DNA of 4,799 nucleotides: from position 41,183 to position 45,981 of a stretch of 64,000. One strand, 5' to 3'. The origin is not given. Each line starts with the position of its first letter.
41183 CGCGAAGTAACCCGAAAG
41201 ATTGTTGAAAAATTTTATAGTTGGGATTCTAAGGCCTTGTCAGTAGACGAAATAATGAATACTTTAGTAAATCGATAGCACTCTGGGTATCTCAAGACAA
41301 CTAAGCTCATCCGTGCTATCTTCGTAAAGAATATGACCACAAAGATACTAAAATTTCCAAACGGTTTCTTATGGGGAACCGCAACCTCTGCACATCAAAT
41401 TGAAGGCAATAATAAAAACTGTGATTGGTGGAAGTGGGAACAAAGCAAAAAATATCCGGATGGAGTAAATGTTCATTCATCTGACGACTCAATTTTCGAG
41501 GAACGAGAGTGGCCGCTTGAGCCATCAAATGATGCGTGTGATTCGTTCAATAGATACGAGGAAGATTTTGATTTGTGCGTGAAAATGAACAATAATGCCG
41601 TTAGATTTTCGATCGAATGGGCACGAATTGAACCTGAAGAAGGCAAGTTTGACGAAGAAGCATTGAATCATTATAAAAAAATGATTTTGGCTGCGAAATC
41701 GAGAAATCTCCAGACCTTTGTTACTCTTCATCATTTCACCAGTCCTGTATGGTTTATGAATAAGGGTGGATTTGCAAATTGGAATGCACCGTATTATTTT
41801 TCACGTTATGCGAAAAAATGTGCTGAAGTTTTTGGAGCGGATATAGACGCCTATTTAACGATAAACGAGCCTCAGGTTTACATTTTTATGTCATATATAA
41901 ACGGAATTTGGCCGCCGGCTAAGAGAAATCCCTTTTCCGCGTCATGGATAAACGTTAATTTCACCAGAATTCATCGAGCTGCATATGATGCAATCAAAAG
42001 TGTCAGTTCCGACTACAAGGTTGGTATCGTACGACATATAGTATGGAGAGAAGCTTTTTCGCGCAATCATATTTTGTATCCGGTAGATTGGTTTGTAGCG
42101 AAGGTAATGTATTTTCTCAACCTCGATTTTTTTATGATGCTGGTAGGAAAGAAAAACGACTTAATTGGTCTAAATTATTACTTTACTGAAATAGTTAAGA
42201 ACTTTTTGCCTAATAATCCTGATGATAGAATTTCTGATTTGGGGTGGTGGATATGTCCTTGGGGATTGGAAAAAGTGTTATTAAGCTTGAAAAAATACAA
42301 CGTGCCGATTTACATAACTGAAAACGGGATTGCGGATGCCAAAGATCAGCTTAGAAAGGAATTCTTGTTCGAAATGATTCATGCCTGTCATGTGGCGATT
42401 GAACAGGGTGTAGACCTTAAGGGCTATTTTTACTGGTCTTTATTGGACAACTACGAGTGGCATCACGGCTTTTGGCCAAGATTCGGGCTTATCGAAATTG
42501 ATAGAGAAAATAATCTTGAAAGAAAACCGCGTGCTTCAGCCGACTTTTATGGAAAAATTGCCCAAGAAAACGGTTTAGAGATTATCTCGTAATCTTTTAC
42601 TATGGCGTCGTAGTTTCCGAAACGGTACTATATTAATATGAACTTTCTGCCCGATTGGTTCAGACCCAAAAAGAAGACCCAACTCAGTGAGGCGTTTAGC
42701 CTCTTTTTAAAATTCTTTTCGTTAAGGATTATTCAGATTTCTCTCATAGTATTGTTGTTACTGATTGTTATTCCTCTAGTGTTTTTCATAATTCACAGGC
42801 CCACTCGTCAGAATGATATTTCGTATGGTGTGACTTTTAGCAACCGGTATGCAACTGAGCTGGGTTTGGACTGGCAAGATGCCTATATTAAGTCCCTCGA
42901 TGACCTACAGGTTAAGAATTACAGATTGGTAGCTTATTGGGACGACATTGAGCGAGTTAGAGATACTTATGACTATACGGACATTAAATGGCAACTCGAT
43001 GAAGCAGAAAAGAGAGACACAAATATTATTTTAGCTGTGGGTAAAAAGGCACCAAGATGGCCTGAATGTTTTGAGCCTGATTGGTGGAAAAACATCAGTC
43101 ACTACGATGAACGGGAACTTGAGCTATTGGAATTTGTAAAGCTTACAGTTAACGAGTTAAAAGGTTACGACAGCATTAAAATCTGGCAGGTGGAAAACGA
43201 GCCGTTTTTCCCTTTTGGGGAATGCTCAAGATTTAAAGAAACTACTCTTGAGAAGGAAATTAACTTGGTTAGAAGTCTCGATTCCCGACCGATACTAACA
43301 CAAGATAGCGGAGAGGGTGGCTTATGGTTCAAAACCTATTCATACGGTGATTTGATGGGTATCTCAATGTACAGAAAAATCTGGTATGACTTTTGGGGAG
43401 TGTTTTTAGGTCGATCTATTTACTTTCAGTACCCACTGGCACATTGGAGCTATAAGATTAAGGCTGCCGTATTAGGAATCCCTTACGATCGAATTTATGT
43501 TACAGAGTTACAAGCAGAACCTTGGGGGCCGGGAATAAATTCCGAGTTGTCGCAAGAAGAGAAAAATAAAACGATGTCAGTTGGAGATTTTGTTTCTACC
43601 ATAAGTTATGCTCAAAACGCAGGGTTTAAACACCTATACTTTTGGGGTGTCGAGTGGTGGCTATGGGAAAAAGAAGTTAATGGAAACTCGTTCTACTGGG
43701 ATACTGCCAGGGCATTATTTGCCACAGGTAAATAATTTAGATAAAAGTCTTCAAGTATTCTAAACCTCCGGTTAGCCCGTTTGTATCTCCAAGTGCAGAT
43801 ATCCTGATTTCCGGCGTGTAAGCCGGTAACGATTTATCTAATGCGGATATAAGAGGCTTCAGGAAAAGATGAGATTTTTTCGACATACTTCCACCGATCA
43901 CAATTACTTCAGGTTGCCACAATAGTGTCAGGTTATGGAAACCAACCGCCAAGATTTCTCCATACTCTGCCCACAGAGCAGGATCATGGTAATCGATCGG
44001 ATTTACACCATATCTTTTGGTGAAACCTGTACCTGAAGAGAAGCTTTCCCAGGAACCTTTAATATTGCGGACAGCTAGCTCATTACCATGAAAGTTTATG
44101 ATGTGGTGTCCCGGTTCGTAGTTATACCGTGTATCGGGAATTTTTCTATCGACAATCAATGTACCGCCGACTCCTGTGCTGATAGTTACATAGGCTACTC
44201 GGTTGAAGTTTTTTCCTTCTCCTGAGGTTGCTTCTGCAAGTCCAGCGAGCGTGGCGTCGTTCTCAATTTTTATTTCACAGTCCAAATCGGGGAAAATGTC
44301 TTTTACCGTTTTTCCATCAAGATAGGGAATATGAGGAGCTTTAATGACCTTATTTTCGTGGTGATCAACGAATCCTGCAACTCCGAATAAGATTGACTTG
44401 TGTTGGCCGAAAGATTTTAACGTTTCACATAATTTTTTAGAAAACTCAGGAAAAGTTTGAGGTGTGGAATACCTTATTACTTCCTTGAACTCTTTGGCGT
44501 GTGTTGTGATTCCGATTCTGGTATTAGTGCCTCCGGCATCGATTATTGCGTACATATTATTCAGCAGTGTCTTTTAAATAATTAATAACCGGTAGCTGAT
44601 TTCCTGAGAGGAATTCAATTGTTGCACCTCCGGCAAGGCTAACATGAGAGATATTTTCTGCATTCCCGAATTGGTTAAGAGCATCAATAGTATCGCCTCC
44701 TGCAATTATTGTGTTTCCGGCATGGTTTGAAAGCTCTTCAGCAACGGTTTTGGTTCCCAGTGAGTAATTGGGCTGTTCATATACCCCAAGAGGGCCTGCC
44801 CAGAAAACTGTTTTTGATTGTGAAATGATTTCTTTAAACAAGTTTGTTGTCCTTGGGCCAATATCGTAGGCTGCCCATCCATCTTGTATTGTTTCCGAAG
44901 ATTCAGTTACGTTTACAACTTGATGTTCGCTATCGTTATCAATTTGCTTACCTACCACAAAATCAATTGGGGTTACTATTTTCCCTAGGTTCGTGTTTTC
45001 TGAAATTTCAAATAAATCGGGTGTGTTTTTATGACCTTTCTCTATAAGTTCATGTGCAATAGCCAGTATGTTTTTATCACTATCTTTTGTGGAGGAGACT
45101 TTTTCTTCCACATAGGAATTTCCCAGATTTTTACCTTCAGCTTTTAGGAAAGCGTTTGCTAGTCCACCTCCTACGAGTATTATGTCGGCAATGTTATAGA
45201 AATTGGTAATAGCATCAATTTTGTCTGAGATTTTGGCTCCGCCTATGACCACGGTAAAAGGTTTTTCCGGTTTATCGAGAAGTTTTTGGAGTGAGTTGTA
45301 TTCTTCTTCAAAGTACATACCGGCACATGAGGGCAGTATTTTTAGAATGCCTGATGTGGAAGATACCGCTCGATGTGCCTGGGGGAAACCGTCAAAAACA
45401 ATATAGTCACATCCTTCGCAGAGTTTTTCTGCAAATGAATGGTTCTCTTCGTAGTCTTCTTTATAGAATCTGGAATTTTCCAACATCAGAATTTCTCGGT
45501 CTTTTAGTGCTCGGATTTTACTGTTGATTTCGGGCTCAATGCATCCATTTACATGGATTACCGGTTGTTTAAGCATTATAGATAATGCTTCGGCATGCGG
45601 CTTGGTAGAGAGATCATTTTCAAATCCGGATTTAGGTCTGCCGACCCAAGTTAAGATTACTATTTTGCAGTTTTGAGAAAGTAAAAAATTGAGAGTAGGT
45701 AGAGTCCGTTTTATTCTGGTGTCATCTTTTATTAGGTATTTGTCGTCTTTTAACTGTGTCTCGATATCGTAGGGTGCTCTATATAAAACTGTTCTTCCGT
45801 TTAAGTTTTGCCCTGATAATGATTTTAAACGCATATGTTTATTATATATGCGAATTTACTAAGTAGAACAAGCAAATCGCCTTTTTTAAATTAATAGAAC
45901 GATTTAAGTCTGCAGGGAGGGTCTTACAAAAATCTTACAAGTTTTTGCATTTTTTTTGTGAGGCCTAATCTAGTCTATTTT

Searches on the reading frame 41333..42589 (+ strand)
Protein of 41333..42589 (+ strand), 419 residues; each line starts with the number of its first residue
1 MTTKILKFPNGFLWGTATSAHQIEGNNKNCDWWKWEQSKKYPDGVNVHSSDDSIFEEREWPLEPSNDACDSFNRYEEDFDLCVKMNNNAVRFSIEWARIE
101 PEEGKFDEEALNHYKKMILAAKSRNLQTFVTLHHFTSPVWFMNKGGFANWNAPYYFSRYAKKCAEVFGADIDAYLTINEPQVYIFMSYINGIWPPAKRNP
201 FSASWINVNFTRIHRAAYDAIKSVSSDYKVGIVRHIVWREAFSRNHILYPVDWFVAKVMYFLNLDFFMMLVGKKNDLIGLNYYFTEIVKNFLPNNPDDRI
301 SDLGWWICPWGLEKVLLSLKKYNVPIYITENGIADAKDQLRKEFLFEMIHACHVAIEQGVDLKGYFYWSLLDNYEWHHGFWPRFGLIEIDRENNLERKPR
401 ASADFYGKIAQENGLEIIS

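Call 42: search_protein_families(library=pfam, proteins=[window:41333-42589:+], max_evalue=0.001)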
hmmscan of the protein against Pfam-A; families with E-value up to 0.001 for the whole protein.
window:41333-42589:+ (419 aa): 3 families
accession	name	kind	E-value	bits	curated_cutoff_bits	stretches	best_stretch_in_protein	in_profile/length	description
PF00232.24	Glyco_hydro_1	-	1.8e-77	261.2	22.6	2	7-245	4-231/453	Glycosyl hydrolase family 1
PF00150.24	Cellulase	-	6.8e-07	29.5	23.5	1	75-252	23-184/272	Cellulase (glycosyl hydrolase family 5)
PF02449.21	Glyco_hydro_42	-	5.3e-05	23.2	21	1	73-144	10-79/376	Beta-galactosidase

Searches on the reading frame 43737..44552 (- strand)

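Call 42: search_protein_families(library=pfam, proteins=[window:43737-44552:-], max_evalue=0.001)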
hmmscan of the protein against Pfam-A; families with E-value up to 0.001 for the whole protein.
window:43737-44552:- (271 aa): 2 families
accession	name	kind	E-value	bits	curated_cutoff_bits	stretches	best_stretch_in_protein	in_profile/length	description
PF00480.26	ROK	-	6.3e-30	105.1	22.9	1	3-264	3-288/294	ROK family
PF02685.22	Glucokinase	-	0.0008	19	22.1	0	5-68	4-71/314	Glucokinase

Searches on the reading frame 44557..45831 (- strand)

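Call 42: search_protein_families(library=pfam, proteins=[window:44557-45831:-], max_evalue=0.001)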
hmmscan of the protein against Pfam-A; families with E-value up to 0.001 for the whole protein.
window:44557-45831:- (424 aa): 1 family
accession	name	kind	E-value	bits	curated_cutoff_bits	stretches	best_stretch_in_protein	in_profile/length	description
PF00162.24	PGK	-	3.1e-109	365.9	27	1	9-410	5-378/379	Phosphoglycerate kinase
